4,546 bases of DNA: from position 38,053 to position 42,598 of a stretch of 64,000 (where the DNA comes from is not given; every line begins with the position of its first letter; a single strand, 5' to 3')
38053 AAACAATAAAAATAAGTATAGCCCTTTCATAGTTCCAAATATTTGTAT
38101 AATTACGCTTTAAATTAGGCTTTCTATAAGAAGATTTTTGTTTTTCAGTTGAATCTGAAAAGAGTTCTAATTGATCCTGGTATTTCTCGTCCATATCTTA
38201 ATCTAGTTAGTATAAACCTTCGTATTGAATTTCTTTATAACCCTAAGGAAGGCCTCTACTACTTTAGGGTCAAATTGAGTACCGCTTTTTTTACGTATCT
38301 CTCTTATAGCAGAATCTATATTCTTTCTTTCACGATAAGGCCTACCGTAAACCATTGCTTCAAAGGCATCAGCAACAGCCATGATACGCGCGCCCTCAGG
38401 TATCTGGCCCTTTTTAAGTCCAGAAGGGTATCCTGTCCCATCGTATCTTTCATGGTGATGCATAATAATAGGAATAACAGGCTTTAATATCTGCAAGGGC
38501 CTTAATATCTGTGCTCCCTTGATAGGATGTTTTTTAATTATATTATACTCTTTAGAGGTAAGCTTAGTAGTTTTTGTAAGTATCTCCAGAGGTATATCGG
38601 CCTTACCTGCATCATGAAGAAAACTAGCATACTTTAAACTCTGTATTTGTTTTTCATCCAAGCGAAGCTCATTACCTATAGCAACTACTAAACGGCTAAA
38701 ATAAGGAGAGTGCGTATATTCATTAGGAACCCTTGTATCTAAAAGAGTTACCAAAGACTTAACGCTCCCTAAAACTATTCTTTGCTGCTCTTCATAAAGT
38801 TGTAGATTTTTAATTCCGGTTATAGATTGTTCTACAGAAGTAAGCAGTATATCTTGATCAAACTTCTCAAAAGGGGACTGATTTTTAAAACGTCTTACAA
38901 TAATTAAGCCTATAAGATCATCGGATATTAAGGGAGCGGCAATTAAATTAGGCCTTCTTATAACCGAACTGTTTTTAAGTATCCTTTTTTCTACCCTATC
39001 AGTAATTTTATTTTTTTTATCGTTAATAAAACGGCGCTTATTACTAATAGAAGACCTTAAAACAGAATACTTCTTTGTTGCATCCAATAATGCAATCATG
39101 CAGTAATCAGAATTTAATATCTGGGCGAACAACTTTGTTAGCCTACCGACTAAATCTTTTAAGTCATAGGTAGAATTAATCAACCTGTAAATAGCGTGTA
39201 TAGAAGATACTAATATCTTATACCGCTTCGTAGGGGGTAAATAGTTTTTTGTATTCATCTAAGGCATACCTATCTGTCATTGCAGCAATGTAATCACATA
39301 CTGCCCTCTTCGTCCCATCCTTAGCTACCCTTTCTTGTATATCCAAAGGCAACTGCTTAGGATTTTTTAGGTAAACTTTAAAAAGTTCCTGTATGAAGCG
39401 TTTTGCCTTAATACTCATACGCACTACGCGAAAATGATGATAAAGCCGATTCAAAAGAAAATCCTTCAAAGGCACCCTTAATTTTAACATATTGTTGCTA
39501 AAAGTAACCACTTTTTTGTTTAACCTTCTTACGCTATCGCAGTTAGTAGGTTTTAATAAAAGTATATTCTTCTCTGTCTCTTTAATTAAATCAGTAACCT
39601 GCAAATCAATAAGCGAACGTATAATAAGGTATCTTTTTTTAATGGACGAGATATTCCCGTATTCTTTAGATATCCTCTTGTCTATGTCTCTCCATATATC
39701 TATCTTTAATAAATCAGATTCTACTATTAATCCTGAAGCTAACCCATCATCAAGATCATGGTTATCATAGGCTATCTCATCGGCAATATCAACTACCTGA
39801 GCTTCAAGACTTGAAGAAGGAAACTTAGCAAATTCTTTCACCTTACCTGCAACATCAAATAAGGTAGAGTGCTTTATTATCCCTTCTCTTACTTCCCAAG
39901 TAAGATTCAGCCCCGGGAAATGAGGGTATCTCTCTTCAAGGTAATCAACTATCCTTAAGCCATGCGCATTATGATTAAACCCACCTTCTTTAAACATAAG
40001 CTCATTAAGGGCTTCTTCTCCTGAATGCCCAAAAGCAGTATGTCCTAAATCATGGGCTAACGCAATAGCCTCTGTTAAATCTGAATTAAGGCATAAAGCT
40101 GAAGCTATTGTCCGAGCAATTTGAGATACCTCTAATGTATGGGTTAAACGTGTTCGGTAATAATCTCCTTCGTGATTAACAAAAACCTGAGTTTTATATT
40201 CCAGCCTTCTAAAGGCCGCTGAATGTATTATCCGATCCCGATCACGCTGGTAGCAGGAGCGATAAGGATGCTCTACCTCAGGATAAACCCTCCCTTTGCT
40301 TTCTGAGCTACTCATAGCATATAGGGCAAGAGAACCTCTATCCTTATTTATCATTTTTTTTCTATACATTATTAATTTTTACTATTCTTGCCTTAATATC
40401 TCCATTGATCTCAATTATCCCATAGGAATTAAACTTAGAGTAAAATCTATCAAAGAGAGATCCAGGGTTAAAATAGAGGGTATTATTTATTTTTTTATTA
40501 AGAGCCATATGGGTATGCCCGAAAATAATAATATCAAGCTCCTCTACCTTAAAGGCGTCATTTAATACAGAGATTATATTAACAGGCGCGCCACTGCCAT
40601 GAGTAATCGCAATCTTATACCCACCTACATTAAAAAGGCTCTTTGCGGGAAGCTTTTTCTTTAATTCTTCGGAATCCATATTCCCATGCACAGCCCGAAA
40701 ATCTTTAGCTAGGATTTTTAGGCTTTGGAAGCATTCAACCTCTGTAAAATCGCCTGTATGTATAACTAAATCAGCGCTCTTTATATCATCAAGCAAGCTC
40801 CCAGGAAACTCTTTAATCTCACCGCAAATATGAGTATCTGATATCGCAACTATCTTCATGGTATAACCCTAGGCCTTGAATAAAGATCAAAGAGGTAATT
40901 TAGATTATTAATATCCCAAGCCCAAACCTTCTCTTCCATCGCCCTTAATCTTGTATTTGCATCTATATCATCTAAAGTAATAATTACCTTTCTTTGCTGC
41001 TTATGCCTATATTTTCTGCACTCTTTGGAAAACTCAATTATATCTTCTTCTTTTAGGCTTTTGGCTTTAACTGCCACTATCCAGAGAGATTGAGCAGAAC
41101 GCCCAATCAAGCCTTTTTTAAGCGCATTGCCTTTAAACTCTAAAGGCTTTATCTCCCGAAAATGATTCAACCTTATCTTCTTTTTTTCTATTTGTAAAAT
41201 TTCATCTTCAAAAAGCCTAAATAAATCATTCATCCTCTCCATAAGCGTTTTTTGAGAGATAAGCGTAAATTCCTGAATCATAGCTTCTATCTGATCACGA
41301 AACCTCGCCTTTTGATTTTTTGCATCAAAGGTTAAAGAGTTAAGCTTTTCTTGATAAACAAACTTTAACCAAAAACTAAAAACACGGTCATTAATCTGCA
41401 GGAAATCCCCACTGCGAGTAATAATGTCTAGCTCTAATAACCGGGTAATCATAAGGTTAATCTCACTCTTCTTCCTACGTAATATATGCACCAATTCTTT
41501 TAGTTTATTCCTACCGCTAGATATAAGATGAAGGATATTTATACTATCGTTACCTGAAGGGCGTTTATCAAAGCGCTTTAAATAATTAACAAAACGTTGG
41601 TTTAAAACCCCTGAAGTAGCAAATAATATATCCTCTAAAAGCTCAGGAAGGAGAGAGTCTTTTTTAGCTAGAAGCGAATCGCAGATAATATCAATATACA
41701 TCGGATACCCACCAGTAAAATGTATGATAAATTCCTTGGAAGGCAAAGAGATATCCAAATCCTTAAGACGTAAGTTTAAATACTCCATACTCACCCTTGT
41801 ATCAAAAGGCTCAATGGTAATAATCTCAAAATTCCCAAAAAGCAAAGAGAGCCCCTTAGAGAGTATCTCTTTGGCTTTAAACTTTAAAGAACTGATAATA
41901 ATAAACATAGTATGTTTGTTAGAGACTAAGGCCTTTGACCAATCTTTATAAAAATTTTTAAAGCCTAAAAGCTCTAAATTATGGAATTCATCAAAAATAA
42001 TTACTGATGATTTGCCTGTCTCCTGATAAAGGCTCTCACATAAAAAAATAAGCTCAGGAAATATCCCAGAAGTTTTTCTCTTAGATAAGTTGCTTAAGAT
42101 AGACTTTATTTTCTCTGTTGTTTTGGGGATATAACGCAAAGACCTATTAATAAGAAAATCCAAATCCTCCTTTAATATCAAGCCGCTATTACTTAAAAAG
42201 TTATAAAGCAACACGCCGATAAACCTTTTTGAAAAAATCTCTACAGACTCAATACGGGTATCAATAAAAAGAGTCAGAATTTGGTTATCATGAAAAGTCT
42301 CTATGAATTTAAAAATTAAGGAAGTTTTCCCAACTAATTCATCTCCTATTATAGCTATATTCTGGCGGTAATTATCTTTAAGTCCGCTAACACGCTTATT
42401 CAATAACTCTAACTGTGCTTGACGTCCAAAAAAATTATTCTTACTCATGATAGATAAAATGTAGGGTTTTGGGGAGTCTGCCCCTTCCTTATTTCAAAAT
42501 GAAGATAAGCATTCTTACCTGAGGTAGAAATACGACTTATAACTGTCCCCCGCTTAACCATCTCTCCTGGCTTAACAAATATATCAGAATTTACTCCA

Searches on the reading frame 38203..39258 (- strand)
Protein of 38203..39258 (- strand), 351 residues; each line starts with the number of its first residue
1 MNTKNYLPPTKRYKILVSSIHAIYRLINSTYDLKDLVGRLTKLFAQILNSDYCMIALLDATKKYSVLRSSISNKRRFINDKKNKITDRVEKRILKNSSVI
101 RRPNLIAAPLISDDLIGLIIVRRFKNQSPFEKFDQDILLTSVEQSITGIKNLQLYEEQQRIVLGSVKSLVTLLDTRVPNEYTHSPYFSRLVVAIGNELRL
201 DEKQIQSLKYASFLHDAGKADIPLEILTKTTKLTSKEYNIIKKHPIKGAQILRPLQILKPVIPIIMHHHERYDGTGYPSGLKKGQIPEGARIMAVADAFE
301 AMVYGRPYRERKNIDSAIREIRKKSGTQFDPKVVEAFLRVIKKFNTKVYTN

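Call 27: search_protein_families(library=pfam, proteins=[window:38203-39258:-])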
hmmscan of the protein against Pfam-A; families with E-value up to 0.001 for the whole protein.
window:38203-39258:- (351 aa): 2 families
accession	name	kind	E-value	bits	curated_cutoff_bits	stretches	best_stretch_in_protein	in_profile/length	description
PF13487.12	HD_5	-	4.5e-43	147.4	27.2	1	169-333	3-170/170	HD domain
PF01966.28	HD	-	3e-16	60.2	22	1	182-302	3-116/116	HD domain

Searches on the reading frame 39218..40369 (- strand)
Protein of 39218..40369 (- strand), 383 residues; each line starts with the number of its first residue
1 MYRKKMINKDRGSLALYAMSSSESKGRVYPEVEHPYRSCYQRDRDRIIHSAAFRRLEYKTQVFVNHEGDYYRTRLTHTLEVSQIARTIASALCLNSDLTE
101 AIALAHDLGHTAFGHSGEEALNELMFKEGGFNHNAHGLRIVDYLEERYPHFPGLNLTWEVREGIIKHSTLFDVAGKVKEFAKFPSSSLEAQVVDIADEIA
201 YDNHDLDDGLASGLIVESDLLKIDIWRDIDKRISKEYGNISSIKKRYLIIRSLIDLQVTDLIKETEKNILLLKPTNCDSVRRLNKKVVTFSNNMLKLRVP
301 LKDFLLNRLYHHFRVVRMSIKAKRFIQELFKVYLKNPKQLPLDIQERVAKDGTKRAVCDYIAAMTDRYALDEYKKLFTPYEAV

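Call 28: search_protein_families(library=pfam, proteins=[window:39218-40369:-])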
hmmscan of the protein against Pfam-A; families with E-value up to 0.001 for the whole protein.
window:39218-40369:- (383 aa): 2 families
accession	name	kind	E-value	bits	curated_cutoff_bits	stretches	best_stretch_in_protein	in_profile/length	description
PF13286.11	HD_assoc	-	4e-25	88.6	22.2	1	288-375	1-91/91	Phosphohydrolase-associated domain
PF01966.28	HD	-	4.8e-16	59.5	22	1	74-201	1-115/116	HD domain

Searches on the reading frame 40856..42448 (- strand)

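Call 28: search_protein_families(library=pfam, proteins=[window:40856-42448:-])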
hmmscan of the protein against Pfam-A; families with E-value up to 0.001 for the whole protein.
window:40856-42448:- (530 aa): 5 families
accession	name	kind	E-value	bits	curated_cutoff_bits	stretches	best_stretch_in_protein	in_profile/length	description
PF01637.24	ATPase_2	-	2.4e-07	31.2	33.2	1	6-252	1-222/225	ATPase domain predominantly from Archaea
PF13191.12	AAA_16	-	1e-05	26.5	32.6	0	5-117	1-104/167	AAA ATPase domain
PF13401.12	AAA_22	-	0.00014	22.6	27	0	27-180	4-116/130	AAA domain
PF00071.28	Ras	-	0.00025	21.1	21.6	1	31-75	2-47/162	Ras family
PF04851.21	ResIII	-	0.00045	20.6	22.5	1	9-173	5-146/164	Type III restriction enzyme, res subunit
